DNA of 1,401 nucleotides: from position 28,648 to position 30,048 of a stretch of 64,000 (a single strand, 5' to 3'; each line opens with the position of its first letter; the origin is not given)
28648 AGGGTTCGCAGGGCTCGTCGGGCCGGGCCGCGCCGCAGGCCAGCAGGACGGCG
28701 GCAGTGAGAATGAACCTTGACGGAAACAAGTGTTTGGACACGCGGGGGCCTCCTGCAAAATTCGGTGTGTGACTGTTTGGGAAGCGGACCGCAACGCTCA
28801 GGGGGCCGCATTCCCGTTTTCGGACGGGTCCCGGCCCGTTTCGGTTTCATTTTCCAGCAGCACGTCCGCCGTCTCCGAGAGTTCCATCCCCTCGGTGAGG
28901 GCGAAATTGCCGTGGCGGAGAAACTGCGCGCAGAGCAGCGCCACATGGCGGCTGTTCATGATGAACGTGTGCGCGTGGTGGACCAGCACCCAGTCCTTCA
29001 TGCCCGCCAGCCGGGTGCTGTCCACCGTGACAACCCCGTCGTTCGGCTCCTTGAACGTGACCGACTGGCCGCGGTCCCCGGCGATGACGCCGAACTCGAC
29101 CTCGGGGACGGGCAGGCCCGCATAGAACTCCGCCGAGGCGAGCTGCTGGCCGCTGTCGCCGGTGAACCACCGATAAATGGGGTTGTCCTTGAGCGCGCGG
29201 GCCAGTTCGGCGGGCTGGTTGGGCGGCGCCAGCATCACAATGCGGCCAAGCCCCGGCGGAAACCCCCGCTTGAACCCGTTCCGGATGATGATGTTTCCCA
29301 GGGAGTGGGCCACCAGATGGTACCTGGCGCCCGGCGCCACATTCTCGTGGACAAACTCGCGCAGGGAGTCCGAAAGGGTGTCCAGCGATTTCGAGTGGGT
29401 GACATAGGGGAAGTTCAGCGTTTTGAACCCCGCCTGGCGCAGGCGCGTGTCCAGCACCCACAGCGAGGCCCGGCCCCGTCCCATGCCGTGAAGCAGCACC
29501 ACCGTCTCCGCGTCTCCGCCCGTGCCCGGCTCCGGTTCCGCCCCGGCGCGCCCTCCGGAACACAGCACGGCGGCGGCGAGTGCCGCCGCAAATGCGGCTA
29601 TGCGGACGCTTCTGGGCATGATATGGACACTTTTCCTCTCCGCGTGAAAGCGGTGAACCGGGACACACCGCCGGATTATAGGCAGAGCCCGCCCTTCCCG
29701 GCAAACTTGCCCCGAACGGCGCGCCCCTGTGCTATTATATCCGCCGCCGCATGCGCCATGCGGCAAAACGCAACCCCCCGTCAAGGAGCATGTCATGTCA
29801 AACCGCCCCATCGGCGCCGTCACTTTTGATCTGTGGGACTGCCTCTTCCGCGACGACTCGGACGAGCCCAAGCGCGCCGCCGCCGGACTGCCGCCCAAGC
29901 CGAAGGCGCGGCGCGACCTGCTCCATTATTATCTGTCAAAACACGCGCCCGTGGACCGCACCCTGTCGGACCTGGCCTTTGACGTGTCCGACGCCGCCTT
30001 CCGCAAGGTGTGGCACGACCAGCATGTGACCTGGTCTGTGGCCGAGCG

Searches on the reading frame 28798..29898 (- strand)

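Call 32: search_protein_families(library=pfam, proteins=[window:28798-29898:-], max_evalue=0.00001)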
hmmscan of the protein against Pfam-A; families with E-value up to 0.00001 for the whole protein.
window:28798-29898:- (366 aa): 1 family
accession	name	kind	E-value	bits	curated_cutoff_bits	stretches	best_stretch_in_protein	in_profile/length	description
PF12697.13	Abhydrolase_6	-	2.5e-06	28.7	26.3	1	133-281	1-152/217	Alpha/beta hydrolase family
